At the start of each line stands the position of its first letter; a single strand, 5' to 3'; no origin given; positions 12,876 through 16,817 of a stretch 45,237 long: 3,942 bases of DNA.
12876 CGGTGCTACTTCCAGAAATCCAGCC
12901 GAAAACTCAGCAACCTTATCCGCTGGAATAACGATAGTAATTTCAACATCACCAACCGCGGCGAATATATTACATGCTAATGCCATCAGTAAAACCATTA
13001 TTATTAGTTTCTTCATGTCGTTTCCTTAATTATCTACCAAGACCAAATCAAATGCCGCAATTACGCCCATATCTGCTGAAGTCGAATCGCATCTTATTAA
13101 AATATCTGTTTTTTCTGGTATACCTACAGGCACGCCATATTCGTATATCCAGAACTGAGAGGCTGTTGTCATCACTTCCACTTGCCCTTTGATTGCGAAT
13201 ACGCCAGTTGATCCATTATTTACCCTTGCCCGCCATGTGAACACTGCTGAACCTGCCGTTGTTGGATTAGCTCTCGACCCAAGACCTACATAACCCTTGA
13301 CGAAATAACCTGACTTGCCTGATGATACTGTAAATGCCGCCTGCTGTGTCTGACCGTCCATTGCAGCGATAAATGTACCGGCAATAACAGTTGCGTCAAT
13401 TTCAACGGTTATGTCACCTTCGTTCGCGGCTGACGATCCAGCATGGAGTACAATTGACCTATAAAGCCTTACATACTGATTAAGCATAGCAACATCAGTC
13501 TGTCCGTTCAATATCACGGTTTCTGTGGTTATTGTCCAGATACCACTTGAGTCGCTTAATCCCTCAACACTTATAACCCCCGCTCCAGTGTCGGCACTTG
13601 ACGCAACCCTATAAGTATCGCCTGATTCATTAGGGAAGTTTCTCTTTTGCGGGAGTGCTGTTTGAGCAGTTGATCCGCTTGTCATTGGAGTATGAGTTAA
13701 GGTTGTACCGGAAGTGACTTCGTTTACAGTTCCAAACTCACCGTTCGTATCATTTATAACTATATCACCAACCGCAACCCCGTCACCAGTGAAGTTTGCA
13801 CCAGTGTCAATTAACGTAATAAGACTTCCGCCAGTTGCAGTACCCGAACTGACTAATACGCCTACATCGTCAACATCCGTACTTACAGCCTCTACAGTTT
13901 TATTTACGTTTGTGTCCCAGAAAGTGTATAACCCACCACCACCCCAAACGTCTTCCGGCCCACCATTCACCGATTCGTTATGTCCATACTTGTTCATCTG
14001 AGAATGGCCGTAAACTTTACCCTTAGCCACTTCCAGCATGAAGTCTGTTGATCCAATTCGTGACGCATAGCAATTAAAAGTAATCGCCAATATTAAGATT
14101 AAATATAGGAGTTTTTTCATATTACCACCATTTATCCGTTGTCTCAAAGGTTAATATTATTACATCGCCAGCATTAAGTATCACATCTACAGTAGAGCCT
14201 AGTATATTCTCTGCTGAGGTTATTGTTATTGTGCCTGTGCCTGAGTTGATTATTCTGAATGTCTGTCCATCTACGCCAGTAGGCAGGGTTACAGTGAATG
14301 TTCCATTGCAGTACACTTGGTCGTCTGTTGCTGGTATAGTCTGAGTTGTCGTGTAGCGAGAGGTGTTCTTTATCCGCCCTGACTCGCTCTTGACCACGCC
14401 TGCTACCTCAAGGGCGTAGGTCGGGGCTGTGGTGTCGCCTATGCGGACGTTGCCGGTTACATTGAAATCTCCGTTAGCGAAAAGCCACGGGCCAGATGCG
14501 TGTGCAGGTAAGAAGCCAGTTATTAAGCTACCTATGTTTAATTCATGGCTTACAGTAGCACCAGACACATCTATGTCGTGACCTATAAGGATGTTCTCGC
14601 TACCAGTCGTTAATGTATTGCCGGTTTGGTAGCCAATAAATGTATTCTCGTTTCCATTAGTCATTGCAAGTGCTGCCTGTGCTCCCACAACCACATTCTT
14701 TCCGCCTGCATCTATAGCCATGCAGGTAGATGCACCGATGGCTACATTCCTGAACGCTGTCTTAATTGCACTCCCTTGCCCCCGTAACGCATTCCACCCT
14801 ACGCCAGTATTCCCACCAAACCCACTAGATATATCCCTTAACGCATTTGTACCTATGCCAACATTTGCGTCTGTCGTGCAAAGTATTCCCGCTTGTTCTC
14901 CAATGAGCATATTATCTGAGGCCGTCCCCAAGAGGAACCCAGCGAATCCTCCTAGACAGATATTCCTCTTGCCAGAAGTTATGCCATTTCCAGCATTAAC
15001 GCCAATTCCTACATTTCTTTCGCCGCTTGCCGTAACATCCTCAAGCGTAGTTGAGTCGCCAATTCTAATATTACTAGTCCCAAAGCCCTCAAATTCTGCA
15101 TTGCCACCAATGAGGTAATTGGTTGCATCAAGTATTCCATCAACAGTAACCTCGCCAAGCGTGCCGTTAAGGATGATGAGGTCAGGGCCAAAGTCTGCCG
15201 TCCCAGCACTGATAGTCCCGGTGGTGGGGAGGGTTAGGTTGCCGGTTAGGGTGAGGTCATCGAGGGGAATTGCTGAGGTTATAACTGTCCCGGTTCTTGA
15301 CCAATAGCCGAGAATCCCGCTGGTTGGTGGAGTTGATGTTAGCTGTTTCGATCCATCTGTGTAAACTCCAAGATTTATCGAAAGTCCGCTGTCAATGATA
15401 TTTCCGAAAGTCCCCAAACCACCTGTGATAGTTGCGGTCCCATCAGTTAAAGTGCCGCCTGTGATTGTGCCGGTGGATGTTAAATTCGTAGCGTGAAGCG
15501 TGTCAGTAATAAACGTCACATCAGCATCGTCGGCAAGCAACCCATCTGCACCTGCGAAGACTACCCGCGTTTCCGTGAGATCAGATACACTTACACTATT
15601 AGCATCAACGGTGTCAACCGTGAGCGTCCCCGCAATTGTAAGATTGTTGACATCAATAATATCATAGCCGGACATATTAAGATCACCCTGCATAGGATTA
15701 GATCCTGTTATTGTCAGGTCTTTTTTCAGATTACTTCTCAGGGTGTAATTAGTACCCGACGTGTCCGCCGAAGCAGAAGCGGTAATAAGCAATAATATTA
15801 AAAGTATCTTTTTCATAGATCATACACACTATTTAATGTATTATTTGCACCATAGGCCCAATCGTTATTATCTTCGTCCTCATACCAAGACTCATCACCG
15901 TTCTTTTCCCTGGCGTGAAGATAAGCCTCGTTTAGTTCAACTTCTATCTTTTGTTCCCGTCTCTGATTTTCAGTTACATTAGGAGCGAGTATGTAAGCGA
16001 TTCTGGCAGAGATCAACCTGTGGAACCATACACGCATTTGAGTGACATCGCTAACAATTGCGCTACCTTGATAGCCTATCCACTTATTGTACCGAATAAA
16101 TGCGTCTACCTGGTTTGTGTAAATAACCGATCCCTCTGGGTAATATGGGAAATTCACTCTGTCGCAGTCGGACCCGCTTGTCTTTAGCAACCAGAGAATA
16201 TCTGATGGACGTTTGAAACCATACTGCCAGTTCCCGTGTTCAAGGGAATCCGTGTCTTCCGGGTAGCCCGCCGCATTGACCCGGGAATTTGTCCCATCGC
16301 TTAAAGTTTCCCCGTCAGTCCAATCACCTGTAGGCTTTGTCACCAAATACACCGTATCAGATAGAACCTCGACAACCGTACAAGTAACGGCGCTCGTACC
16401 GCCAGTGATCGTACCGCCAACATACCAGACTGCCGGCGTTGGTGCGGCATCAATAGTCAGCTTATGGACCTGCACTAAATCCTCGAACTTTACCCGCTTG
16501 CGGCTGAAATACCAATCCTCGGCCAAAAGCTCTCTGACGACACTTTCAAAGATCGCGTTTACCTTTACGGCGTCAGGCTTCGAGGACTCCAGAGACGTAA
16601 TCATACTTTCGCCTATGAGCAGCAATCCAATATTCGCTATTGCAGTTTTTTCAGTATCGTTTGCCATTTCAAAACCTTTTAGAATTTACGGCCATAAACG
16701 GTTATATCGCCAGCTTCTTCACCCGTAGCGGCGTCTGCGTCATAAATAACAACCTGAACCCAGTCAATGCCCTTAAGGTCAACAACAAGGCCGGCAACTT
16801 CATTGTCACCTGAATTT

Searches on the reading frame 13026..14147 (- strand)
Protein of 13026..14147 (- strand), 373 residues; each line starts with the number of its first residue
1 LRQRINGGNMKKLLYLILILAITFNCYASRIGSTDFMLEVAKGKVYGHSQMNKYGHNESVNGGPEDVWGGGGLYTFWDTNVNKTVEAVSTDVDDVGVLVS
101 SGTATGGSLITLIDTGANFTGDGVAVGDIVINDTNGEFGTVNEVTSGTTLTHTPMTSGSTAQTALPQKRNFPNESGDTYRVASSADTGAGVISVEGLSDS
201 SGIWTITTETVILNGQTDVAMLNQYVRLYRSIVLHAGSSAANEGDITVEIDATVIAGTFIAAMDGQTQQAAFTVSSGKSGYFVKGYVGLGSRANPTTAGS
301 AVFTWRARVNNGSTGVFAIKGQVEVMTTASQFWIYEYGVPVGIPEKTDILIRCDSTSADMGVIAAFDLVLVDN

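Call 6: search_protein_families(library=phrogs, proteins=[window:13026-14147:-], max_evalue=0.001)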
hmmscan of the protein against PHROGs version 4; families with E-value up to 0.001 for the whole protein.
window:13026-14147:- (373 aa): 1 family
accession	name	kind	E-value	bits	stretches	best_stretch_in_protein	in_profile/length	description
phrog_8198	-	unknown function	2e-32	113.5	2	183-373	93-262/262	-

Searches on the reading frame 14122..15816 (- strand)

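Call 6: search_protein_families(library=phrogs, proteins=[window:14122-15816:-], max_evalue=0.001)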
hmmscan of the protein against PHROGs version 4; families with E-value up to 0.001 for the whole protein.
window:14122-15816:- (564 aa): 4 families
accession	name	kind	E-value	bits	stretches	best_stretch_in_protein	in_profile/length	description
phrog_6002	-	head and packaging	3.1e-13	49.2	2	316-454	717-849/1183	virion structural protein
phrog_4636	-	tail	2.3e-10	40.6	2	317-415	237-341/763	tail spike protein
phrog_23837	-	head and packaging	1.2e-07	31.9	1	249-429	212-387/507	virion structural protein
phrog_9624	-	unknown function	6e-06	26.4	1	262-309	283-330/411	-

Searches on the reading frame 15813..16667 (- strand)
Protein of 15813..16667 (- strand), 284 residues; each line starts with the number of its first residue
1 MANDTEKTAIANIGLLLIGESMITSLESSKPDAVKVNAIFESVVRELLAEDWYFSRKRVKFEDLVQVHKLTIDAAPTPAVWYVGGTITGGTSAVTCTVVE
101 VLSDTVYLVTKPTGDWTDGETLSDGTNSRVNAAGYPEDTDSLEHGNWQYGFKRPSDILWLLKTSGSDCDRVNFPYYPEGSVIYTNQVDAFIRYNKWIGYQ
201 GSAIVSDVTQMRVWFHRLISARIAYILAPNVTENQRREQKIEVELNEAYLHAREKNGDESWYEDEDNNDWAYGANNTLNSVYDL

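Call 6: search_protein_families(library=phrogs, proteins=[window:15813-16667:-], max_evalue=0.001)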
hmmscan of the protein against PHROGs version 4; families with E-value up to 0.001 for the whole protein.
window:15813-16667:- (284 aa): 2 families
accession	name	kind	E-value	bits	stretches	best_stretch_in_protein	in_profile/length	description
phrog_394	-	tail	1.7e-22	80.8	1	6-271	3-185/190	tail protein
phrog_446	-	tail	1.4e-06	29.1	1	10-59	15-65/213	tail protein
